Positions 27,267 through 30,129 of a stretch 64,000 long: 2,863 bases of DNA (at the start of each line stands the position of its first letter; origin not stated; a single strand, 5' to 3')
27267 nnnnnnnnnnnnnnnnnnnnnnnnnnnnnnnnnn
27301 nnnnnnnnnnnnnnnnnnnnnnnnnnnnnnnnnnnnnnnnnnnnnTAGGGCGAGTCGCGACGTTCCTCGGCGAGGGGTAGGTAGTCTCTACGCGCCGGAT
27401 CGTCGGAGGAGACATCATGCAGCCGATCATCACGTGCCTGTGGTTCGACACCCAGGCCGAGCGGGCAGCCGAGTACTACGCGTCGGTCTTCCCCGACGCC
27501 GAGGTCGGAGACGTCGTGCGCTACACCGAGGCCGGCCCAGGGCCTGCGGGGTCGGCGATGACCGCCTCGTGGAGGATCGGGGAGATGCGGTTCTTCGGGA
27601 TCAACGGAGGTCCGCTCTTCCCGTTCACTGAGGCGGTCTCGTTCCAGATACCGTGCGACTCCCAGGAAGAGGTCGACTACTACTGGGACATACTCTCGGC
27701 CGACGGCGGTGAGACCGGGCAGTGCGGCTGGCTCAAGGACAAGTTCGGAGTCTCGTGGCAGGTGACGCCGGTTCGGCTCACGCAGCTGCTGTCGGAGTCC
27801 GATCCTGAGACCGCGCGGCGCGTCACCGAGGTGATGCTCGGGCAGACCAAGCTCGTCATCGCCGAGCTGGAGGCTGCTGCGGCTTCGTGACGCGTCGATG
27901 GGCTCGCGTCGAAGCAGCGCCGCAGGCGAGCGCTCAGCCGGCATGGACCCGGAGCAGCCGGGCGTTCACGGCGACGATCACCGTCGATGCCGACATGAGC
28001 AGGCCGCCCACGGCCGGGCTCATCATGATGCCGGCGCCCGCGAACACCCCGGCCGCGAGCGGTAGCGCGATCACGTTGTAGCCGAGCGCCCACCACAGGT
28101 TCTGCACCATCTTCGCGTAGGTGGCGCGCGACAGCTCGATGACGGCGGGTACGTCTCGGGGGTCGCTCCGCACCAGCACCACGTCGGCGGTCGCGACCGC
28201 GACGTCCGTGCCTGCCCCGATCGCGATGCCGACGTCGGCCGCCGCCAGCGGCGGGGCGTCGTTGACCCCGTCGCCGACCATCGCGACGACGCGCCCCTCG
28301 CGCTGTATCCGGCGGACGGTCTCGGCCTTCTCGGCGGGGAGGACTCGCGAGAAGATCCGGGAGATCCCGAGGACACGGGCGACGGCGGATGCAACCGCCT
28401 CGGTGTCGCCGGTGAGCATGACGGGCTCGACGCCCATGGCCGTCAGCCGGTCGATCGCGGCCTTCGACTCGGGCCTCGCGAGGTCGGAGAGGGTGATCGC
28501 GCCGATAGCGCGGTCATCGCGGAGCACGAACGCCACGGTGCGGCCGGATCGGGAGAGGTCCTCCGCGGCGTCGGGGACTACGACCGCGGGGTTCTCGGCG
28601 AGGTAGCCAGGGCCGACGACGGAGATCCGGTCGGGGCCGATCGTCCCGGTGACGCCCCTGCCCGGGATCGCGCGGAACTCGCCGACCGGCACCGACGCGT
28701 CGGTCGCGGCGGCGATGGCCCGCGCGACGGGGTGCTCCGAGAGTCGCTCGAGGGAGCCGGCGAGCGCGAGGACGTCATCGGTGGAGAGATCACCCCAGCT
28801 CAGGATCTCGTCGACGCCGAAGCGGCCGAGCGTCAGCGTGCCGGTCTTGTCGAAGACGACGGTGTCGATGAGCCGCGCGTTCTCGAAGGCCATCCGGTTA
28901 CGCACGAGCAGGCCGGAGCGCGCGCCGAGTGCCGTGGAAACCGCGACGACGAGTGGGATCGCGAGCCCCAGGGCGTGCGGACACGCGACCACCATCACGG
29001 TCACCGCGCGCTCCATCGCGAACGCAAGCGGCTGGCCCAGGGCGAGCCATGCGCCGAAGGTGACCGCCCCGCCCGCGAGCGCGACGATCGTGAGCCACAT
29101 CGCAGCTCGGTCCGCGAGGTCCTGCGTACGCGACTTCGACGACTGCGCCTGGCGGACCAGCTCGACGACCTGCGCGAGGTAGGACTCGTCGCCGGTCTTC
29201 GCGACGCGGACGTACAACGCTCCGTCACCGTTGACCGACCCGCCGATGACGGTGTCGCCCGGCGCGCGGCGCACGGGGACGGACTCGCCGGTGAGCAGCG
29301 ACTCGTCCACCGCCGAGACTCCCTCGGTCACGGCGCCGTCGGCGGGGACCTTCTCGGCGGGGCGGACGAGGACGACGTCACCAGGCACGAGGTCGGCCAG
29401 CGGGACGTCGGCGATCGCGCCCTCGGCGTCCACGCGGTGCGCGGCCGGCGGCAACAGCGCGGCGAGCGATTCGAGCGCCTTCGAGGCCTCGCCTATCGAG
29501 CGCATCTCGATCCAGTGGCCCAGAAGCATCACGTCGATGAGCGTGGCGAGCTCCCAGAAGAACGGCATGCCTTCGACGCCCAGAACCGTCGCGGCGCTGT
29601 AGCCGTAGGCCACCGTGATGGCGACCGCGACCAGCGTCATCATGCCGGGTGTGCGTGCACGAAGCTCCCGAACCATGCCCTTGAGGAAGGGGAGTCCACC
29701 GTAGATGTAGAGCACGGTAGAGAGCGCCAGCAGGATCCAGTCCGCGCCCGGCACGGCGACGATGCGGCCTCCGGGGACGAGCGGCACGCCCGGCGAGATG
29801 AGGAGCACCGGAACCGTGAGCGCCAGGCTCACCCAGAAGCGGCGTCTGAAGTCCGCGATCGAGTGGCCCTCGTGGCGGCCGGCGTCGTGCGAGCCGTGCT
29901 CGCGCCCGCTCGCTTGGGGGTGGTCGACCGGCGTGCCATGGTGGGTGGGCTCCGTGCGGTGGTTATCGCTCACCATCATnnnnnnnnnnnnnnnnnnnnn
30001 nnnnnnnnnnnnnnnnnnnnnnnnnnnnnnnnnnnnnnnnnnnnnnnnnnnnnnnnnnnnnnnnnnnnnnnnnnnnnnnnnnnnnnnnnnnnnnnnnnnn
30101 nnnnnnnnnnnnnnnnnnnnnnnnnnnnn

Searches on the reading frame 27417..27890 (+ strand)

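Call 42: search_protein_families(library=pfam, proteins=[window:27417-27890:+], max_evalue=0.001)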
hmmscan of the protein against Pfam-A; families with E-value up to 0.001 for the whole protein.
window:27417-27890:+ (157 aa): 1 family
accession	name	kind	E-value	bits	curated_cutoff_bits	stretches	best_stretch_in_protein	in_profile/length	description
PF06983.19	3-dmu-9_3-mt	-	3.2e-44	150.6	24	1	4-117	3-116/116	3-demethylubiquinone-9 3-methyltransferase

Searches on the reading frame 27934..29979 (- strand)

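Call 42: search_protein_families(library=pfam, proteins=[window:27934-29979:-], max_evalue=0.001)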
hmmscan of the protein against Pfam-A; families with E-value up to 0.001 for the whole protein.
window:27934-29979:- (681 aa): 2 families
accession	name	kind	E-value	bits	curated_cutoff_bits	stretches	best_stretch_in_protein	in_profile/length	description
PF00122.25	E1-E2_ATPase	-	1.2e-53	181.7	28.1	1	175-354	2-180/181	E1-E2 ATPase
PF00702.32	Hydrolase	-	4.5e-30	105.9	26.4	1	371-582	1-191/191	haloacid dehalogenase-like hydrolase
